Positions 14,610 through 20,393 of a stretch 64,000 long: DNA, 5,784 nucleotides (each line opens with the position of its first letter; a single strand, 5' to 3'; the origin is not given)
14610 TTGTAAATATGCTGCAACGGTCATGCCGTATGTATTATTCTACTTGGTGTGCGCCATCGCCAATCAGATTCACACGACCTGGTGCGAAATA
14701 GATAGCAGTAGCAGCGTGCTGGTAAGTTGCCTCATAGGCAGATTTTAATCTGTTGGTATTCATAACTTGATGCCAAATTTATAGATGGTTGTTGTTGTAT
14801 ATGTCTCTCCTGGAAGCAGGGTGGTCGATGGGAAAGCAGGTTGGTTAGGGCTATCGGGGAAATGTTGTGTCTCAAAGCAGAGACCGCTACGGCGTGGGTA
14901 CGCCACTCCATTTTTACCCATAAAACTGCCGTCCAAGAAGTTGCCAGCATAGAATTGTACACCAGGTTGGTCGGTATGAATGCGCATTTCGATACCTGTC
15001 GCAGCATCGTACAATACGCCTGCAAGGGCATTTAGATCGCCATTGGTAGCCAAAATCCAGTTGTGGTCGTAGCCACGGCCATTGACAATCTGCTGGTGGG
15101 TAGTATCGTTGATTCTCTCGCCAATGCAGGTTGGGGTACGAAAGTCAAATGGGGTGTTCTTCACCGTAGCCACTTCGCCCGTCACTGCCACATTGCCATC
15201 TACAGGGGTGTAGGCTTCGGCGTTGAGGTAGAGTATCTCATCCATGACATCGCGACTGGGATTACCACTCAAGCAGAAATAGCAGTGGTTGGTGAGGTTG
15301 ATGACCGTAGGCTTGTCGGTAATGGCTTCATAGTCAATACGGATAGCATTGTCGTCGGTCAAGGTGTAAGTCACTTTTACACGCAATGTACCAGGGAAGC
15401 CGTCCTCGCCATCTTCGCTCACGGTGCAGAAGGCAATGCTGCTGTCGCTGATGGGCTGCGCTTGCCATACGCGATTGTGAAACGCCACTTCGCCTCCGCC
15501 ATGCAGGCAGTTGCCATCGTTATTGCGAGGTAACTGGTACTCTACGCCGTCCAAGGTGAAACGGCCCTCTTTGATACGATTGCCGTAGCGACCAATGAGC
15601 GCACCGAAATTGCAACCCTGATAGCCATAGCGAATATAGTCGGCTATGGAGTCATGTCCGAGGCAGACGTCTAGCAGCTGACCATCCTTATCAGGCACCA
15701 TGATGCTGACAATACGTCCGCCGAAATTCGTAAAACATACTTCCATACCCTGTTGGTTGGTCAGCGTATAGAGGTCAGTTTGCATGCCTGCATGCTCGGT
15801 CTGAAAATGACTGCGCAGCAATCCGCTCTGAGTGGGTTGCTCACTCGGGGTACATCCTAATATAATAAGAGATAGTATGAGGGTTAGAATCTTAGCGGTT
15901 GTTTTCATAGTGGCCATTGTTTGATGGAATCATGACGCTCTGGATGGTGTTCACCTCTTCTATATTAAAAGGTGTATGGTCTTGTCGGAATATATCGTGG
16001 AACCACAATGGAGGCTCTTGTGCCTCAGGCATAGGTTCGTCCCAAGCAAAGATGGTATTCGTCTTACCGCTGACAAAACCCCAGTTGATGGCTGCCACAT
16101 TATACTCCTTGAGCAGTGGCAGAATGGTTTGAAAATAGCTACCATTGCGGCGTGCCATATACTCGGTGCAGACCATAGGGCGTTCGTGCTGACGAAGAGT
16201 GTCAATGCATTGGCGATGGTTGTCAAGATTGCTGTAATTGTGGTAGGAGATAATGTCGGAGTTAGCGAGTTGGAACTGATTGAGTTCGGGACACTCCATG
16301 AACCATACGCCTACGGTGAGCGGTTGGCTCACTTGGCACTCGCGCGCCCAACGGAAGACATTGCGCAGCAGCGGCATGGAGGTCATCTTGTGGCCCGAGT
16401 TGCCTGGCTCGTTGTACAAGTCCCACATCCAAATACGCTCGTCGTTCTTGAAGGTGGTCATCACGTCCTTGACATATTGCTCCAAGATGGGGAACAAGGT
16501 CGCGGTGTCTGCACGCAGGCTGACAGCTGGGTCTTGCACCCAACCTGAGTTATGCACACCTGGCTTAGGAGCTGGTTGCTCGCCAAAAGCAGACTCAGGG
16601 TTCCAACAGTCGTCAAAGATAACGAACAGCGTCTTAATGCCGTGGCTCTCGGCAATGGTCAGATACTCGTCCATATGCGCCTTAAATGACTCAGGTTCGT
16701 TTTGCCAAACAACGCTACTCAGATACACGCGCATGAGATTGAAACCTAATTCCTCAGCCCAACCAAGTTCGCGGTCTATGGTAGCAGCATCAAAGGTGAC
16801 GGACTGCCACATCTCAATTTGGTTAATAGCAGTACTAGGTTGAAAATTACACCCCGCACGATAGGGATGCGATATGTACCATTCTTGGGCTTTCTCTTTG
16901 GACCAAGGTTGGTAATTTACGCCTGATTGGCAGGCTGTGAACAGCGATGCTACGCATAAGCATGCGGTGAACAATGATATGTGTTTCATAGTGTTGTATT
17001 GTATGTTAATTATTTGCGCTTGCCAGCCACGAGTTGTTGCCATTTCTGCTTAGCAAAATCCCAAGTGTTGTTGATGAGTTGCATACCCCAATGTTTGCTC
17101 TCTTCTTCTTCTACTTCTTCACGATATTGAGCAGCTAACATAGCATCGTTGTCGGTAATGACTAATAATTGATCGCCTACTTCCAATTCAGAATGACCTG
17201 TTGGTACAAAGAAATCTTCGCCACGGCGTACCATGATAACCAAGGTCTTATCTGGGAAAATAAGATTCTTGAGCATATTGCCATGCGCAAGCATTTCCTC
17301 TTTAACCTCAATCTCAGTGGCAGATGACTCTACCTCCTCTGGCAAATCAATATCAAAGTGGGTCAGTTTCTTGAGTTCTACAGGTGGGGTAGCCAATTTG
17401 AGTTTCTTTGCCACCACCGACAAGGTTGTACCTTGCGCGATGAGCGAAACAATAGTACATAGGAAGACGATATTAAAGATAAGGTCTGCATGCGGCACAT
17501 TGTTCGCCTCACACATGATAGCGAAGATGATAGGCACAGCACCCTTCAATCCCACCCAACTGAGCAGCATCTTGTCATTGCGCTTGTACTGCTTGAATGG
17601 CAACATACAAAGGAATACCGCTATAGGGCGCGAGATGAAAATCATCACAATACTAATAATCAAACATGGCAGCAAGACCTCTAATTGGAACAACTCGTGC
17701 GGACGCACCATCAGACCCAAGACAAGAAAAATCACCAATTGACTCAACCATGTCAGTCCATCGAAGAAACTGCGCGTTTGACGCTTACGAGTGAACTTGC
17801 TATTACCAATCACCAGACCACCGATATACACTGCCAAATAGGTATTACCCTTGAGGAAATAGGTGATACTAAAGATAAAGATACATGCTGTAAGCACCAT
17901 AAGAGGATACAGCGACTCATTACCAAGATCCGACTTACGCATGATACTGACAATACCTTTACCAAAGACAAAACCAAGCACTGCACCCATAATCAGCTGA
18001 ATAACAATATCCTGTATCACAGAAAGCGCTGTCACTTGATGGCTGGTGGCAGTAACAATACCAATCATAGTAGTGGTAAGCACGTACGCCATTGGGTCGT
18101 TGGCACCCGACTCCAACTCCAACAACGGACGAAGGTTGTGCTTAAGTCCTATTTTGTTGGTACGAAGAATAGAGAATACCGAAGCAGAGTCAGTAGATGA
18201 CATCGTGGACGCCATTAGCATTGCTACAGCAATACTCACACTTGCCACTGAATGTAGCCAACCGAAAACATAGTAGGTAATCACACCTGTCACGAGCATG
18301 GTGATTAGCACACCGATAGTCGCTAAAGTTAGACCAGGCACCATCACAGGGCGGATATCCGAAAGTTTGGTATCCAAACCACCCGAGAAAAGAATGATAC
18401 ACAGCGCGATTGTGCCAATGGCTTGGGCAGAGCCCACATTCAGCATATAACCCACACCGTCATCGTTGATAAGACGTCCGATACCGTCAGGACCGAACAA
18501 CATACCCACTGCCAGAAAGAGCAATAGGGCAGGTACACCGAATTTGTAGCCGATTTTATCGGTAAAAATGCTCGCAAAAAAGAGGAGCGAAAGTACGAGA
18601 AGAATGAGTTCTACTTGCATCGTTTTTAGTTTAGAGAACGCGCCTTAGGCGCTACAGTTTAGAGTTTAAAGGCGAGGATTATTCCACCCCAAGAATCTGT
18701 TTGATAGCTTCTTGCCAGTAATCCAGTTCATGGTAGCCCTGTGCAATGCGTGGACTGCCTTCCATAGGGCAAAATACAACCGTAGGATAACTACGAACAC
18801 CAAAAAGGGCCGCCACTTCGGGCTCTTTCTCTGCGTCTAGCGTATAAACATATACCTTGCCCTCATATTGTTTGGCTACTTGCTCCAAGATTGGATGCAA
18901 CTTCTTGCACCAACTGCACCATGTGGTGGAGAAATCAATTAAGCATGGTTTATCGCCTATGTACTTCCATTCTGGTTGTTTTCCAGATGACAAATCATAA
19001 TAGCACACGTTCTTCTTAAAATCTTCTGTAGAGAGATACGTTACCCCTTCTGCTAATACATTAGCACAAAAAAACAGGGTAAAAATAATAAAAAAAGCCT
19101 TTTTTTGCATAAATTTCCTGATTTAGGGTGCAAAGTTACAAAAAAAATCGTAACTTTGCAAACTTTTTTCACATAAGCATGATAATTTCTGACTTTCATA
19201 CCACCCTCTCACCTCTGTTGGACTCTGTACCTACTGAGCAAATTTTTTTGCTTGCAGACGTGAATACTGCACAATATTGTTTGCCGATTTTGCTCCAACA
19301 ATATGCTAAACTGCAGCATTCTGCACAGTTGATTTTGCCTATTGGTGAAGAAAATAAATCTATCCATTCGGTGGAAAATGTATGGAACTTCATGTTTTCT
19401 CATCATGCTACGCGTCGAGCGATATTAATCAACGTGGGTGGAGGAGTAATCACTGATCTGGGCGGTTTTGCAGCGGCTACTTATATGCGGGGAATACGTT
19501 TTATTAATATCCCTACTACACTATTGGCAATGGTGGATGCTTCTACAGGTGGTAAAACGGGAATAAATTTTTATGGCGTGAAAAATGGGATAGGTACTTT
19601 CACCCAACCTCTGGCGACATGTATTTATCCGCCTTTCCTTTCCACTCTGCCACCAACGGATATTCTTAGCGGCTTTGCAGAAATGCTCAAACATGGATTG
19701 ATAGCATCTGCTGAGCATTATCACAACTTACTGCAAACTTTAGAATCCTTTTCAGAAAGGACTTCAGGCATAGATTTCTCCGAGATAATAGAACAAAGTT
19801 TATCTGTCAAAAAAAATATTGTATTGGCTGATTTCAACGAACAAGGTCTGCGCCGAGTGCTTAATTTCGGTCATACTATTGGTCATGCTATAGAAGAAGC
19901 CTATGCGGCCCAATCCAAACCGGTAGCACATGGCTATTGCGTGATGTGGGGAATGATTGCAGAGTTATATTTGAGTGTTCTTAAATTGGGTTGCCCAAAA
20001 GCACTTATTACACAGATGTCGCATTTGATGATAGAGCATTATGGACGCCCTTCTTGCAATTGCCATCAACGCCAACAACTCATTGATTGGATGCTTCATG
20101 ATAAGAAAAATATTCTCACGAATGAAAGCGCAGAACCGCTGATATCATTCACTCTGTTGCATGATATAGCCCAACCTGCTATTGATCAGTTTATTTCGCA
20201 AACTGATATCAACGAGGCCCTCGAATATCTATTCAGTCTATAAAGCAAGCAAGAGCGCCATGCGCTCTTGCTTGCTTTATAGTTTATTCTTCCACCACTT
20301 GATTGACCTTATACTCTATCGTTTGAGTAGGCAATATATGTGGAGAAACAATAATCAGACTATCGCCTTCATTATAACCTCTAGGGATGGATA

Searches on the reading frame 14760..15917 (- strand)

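Call 4: search_protein_families(library=pfam, proteins=[window:14760-15917:-], max_evalue=0.01)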
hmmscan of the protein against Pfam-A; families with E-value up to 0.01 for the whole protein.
window:14760-15917:- (385 aa): 1 family
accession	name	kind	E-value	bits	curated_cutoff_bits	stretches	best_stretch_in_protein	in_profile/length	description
PF01263.26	Aldose_epim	-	1.1e-84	284.9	27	1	48-380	1-299/299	Aldose 1-epimerase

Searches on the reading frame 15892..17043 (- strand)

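Call 4: search_protein_families(library=pfam, proteins=[window:15892-17043:-], max_evalue=0.01)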
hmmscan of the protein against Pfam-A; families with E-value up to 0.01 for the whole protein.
window:15892-17043:- (383 aa): 2 families
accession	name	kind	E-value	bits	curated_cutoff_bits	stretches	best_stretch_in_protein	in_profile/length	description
PF02836.23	Glyco_hydro_2_C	-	1.3e-05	25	21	1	171-299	94-214/302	Glycosyl hydrolases family 2, TIM barrel domain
PF00150.24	Cellulase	-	2e-05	24.7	23.5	1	98-321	32-266/272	Cellulase (glycosyl hydrolase family 5)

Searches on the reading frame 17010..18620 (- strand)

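Call 4: search_protein_families(library=pfam, proteins=[window:17010-18620:-], max_evalue=0.01)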
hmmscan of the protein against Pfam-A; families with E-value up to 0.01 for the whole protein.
window:17010-18620:- (536 aa): 2 families
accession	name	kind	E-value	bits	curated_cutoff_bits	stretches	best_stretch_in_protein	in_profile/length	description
PF00999.27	Na_H_Exchanger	-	6e-51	173.9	26.2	1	13-406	4-375/375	Sodium/hydrogen exchanger, transmembrane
PF02080.26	TrkA_C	-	6.7e-09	36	27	1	435-496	2-65/71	TrkA-C domain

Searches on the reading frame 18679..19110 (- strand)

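Call 4: search_protein_families(library=pfam, proteins=[window:18679-19110:-], max_evalue=0.01)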
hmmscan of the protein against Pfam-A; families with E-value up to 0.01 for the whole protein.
window:18679-19110:- (143 aa): 6 families
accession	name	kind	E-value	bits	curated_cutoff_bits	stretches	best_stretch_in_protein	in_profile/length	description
PF00085.26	Thioredoxin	-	8.3e-18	64.7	23.5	1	53-136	18-101/103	Thioredoxin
PF13098.12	Thioredoxin_2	-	7.7e-07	29.9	27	1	54-126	6-94/104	Thioredoxin-like domain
PF13905.12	Thioredoxin_8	-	9.5e-05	23.1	27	1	54-83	2-31/94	Thioredoxin-like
PF04756.19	OST3_OST6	-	0.00011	22.2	27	1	65-127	46-114/294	OST3 / OST6 family, transporter family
PF13728.12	TraF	-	0.00026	21.4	23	1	53-117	129-202/224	F plasmid transfer operon protein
PF00462.30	Glutaredoxin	-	0.0033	18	22.9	1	60-112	4-54/60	Glutaredoxin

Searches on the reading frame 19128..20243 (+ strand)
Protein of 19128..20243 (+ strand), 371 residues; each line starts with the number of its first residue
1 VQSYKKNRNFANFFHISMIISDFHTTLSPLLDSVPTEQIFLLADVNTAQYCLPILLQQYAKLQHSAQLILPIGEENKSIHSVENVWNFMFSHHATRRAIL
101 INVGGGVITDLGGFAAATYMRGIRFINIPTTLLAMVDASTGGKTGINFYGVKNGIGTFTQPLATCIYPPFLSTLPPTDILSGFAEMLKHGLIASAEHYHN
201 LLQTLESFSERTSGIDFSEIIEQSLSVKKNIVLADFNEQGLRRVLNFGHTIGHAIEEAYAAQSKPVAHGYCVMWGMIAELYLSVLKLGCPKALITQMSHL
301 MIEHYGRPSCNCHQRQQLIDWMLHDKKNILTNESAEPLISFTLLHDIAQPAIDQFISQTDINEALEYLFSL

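Call 4: search_protein_families(library=pfam, proteins=[window:19128-20243:+], max_evalue=0.01)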
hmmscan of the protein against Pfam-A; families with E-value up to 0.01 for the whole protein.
window:19128-20243:+ (371 aa): 3 families
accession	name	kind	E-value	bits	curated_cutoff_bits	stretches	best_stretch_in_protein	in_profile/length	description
PF01761.26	DHQ_synthase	-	3e-42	143.3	24.2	1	68-179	2-113/115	3-dehydroquinate synthase N-terminal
PF24621.2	DHQS_C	-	2.9e-33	115.3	27.6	1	182-328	1-144/144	3-dehydroquinate synthase C-terminal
PF13685.12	Fe-ADH_2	-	1.7e-05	25.3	28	1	26-132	9-108/149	Iron-containing alcohol dehydrogenase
